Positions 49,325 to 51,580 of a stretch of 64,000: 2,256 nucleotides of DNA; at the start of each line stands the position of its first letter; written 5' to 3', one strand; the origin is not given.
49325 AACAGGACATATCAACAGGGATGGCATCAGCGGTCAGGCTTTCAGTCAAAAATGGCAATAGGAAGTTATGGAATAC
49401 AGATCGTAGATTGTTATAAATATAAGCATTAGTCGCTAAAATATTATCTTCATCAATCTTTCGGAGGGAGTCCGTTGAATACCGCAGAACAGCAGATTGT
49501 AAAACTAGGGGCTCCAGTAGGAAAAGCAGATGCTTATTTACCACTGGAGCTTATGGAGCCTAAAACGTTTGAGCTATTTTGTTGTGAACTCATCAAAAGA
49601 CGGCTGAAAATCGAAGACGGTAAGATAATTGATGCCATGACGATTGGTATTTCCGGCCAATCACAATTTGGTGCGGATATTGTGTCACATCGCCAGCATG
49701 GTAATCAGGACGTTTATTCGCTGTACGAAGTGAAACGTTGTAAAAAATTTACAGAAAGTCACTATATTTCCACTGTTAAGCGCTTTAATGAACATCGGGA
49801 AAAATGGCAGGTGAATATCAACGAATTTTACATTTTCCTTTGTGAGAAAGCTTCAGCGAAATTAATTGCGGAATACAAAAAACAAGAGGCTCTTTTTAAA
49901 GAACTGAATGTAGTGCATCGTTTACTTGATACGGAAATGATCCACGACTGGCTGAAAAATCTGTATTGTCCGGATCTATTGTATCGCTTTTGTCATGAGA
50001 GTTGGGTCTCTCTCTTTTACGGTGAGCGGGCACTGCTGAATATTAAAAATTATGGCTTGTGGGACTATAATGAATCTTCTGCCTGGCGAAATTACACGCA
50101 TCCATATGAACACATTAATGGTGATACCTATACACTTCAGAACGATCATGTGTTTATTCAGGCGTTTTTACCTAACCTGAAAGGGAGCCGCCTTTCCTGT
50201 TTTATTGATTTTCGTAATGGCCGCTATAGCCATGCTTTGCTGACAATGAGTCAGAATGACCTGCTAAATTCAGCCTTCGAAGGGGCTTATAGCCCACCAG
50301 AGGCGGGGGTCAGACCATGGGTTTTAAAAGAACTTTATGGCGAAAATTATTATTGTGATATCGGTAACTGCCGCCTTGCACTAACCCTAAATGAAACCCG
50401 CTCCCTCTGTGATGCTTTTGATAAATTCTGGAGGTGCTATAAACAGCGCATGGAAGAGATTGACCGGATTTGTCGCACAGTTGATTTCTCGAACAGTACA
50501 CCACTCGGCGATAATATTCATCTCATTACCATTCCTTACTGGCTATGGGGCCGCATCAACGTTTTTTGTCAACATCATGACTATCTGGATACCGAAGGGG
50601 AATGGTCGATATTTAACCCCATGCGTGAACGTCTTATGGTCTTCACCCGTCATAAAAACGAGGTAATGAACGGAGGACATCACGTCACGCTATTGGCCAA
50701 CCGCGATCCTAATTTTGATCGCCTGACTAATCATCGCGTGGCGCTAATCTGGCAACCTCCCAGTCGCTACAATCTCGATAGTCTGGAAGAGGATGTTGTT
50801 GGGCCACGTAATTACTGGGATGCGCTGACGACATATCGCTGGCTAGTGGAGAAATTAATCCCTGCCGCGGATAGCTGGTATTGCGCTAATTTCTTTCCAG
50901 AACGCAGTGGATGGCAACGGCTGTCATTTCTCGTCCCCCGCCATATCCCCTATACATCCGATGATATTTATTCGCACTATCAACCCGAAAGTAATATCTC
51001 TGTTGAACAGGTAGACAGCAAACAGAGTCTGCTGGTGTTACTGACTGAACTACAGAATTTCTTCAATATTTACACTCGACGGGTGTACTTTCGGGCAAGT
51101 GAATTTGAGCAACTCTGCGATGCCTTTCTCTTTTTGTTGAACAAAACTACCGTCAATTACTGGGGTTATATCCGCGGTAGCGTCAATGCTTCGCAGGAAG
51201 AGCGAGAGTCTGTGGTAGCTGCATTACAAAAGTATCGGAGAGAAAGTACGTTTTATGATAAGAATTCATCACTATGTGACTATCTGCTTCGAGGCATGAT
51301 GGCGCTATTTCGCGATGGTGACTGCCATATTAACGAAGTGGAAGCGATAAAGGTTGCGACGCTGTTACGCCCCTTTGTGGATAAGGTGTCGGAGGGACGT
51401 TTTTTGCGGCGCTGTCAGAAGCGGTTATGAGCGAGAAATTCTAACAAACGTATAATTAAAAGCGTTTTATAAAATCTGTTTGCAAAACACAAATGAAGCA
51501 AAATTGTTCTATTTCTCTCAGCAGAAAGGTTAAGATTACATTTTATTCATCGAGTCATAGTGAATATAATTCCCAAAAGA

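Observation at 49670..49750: Mrr-like PD-(D/E)xK catalytic signature at the N-terminus of the 651-aa island protein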

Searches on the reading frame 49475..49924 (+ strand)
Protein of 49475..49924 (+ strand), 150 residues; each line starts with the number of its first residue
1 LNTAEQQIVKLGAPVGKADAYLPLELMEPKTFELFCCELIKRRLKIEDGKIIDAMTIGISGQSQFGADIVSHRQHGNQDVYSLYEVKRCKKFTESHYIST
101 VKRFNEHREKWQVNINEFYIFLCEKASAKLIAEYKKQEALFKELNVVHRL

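Call 30: search_solved_structures(query=A2, max_evalue=10, show_alignments=5)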
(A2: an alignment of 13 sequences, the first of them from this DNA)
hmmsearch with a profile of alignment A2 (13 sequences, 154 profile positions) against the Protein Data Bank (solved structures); distinct sequences matched with E-value up to 10: 1.
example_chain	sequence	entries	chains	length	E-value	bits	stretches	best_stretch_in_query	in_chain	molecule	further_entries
7awz_A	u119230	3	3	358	0.26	14.1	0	50-88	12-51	Scone-E | SconeE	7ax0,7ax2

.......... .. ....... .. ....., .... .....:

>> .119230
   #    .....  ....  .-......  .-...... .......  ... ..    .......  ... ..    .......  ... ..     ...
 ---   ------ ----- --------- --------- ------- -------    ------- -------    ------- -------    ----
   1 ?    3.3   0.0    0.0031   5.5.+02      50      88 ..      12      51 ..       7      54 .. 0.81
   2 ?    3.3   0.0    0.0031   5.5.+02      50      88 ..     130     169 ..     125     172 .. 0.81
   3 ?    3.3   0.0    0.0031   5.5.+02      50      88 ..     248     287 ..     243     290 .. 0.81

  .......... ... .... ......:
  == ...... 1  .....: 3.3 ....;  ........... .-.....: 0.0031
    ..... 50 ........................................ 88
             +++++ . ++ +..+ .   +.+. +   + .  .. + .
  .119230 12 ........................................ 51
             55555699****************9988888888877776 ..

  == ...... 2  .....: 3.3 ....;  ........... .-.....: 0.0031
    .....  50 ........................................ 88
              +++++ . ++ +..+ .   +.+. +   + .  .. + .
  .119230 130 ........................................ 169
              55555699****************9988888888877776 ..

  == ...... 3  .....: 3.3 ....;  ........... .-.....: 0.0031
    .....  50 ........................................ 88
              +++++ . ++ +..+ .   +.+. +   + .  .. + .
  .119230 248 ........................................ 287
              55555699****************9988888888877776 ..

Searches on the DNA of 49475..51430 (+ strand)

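Call 17: search_dna_similar(query=window:49475-51430:+, collection=ecoli_genomes, mode=near)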
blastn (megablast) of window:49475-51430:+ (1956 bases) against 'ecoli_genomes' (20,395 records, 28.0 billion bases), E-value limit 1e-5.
No match.

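Call 89: search_dna_similar(query=window:49475-51430:+, collection=ecoli_genomes, mode=distant, max_rows=10)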
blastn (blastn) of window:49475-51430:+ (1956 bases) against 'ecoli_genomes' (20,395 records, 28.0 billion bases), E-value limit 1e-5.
No match.

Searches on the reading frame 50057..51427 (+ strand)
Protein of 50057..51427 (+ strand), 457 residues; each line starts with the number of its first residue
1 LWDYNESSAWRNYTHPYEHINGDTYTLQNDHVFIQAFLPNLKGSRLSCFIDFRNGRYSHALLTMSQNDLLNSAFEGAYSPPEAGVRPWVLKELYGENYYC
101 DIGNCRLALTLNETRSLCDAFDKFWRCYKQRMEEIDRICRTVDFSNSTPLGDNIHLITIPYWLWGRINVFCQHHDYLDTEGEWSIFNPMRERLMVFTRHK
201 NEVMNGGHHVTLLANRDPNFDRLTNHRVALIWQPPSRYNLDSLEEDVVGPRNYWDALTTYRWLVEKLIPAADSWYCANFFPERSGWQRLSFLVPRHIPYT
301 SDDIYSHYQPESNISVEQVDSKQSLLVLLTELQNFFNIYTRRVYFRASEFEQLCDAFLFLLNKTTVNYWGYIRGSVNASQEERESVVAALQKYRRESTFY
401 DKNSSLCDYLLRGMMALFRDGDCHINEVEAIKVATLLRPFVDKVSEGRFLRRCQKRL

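Call 49: search_solved_structures(query=A3, max_evalue=10, show_alignments=2)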
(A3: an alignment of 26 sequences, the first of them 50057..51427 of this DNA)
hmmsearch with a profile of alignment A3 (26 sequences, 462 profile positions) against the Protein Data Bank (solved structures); distinct sequences matched with E-value up to 10: 0.

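Call 65: predict_structure(alignment_id=A3)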
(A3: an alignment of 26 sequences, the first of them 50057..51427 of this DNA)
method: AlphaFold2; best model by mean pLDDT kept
length: 457 residues; sequences in the alignment: 26
mean_pLDDT: 87.7   pTM: 0.85
mean pLDDT of the five models: 87.7, 87.2, 86.8, 86.6, 86.1
residues with pLDDT >= 90: 297; 70-90: 108; 50-70: 43; < 50: 9
segments of 3 or more residues with pLDDT < 50: 221-223, 241-243
pLDDT, mean of each block of 10 residues (from residue 1): 69 92 94 94 86 86 94 94 92 90 93 97 97 91 74 88 94 92 88 90 90 79 70 73 66 94 96 91 54 68 90 86 95 90 88 96 94 95 96 79 82 95 95 97 93 86
secondary structure, 60 per line:
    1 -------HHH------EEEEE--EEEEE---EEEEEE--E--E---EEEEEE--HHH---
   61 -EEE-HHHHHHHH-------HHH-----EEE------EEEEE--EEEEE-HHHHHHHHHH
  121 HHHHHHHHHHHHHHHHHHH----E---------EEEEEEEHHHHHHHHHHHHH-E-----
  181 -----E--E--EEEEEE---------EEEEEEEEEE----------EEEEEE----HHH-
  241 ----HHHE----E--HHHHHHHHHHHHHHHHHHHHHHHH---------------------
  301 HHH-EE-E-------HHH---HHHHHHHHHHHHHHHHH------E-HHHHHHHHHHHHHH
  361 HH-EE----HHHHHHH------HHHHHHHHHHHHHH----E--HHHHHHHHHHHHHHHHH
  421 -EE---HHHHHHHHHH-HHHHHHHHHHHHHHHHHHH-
elements in order: E17-21 E24-28 E32-37 E47-52 E62-64 H66-73 E89-91 E98-102 E105-109 H111-139 E154-160 H161-173 E192-197 E207-216 E227-232 H256-279 H322-338 H347-362 H370-376 H383-396 H404-420 H427-436 H438-456

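Call 73: find_homologous_proteins(query=A3, max_evalue=1e-10)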
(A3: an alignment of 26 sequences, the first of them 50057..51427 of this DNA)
Query A3 (26 sequences) (457 aa, profile of the alignment): 12 proteins with E <= 1e-10 among 4473 candidates.
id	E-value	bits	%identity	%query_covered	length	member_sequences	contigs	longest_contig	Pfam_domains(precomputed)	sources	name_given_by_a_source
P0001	2.3e-145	503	90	100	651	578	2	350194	-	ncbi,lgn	ncbi:hypothetical protein AABF16_001869 [Salmonella enterica]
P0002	7.2e-141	488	88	100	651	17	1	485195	-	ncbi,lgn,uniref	ncbi:hypothetical protein ABRQ05_14540 [Pectobacterium actinidiae]|uniref:hypothetical protein n=1 T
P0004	1.3e-140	487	84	100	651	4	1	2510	-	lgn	-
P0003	1.7e-140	487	86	100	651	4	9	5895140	-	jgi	jgi:hypothetical protein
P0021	2.5e-138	480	43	99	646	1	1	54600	-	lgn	-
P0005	1.9e-130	454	71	100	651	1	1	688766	-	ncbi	ncbi:hypothetical protein [Citrobacter telavivensis]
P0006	2.1e-127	444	69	100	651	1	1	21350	-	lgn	-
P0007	3.8e-126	440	56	100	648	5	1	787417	-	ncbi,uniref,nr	ncbi:hypothetical protein DYB39_12340 [Providencia rettgeri]|uniref:hypothetical protein n=1 Tax=Pro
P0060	3.1e-122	427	20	93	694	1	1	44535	-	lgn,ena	-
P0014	5.4e-120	419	29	94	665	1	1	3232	-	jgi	-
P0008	5.3e-98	347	73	65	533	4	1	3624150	-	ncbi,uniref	ncbi:hypothetical protein [Yersinia sp. 1652 StPb PI]|uniref:hypothetical protein n=1 Tax=Yersinia s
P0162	4.6e-63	232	83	58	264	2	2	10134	-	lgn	-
